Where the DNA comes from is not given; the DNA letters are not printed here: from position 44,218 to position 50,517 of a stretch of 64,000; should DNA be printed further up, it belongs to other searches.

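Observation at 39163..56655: Uninterrupted 17.5-kb ORF encoding a 5,830-aa mosaic of eukaryote-like adhesion domains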

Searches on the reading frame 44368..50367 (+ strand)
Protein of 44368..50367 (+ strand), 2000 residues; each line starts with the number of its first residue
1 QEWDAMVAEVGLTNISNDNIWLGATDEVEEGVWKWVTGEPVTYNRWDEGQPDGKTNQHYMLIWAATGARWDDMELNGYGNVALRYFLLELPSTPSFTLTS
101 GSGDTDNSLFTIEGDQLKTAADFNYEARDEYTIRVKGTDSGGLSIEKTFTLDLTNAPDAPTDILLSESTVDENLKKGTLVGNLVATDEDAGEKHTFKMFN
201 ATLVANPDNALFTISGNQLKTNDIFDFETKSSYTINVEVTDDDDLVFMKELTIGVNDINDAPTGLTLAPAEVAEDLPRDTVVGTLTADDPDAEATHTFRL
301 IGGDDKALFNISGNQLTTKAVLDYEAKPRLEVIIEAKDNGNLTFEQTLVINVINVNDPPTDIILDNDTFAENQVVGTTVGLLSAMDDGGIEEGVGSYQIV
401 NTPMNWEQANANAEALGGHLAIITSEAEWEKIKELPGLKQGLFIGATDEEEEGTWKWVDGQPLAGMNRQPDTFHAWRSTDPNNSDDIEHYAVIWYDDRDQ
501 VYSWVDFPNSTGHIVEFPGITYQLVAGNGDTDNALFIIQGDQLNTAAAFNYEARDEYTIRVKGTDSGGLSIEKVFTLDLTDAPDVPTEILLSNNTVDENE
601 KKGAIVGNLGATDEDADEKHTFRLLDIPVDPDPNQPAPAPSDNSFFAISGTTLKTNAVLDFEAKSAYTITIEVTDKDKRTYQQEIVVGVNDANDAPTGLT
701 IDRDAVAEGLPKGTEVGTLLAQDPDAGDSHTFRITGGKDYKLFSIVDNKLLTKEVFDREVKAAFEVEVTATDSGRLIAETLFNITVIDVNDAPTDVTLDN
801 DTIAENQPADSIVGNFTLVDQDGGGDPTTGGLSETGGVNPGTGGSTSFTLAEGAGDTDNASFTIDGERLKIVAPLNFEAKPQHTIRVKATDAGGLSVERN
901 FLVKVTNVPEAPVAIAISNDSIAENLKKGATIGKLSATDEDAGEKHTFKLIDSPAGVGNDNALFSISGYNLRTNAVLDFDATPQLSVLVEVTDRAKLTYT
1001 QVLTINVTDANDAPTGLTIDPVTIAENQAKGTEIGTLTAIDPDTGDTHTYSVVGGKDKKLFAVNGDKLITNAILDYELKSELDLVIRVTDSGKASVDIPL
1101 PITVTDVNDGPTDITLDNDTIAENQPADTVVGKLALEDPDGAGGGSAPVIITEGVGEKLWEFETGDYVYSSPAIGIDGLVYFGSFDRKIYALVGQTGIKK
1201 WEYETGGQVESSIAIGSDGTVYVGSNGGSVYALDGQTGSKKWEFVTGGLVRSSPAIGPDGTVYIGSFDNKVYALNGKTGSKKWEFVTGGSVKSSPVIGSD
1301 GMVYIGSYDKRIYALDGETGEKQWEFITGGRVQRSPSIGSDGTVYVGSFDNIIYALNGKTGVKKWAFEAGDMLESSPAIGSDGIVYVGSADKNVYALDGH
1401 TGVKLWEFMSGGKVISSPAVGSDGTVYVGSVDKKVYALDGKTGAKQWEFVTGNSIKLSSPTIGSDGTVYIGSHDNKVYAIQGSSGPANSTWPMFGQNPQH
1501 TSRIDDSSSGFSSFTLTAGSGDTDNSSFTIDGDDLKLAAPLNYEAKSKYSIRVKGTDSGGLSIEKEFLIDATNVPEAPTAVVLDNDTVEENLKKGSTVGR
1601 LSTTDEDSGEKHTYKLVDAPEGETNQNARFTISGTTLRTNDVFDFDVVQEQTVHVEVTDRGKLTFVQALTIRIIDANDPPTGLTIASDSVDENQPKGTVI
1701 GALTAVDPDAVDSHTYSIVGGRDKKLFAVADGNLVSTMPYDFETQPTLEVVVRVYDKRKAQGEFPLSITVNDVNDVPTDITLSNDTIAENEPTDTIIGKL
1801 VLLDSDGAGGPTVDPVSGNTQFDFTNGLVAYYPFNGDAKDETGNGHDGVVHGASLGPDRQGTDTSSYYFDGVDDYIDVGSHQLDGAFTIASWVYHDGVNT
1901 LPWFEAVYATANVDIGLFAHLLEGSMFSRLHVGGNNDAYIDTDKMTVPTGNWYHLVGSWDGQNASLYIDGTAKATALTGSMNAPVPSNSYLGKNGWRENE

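Call 5: search_protein_families(library=pfam, proteins=[window:44368-50367:+], max_evalue=0.01)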
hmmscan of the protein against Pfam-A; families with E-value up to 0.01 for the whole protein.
window:44368-50367:+ (2000 aa): 12 families
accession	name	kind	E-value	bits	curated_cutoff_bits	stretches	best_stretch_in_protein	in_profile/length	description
PF13570.13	Beta-prop_ACSF4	-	2.5e-94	316.8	133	5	1299-1421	18-142/329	Beta-alanine-activating enzyme, beta-propeller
PF00028.23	Cadherin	-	1.2e-90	298.5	28.8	9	1022-1104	3-90/93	Cadherin domain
PF13360.13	PQQ_2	-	5.2e-44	151.1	27.6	3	1351-1486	3-139/233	Outer membrane protein assembly factor BamB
PF01011.28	PQQ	-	4.4e-25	88.9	26.7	0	1294-1330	52-87/595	Glucose/ethanol/alcohol dehydrogenase, beta-propeller domain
PF13385.13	Laminin_G_3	-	1.1e-13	52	27.6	1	1870-1997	1-127/151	Concanavalin A-like lectin/glucanases superfamily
PF00059.27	Lectin_C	-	8.6e-13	49.4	22.6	2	403-485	2-80/107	Lectin C-type domain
PF25374.1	Cadherin_FAT4_N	-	4.3e-11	43.4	35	0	271-333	8-68/85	FAT4-like, N-terminal cadherin-like domain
PF23592.1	Cadherin_CELSR2_9th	-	4.1e-10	40.1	36.8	0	1027-1083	22-76/100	CELSR2-like, ninth cadherin domain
PF17803.7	Cadherin_4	-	1.3e-09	38.8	25.1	1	1002-1054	2-53/71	Bacterial cadherin-like domain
PF19193.6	Tectonin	-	1.7e-05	24.9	30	1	1299-1492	9-193/216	Tectonin domain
PF05694.17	SBP56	-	0.0032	16.7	34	0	1556-1579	412-435/453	56kDa selenium binding protein (SBP56)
PF23414.1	Beta-prop_EML_2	-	0.0036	17.2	90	0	1347-1454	16-124/266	Echinoderm microtubule-associated protein second beta-propeller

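Call 19: search_protein_families(library=ncbifam, proteins=[window:44368-50367:+], max_evalue=0.1)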
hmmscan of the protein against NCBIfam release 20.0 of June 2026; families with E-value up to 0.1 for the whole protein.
window:44368-50367:+ (2000 aa): 6 families
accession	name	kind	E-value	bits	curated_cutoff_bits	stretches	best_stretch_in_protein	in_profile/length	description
NF053615.1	SerThrKinAfsKStmc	equivalog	5.7e-46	157.6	1300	2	1152-1403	546-805/809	protein serine/threonine kinase AfsK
TIGR03300.1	assembly_YfgL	equivalog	2.3e-44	151.6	285.2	3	1340-1486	64-211/377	outer membrane protein assembly factor BamB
NF008351.0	PRK11138.1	equivalog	1.2e-35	122.8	423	5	1381-1480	119-220/394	outer membrane protein assembly factor BamB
TIGR03075.1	PQQ_enz_alc_DH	subfamily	1.7e-24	86.3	480.05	4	1375-1455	63-152/530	PQQ-dependent dehydrogenase, methanol/ethanol family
TIGR03074.1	PQQ_membr_DH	subfamily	6.9e-15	53.9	832.65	0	1424-1461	214-251/783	membrane-bound PQQ-dependent dehydrogenase, glucose/quinate/shikimate family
NF012211.1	tand_rpt_95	domain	0.00031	20.6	90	0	202-263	32-92/98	tandem-95 repeat protein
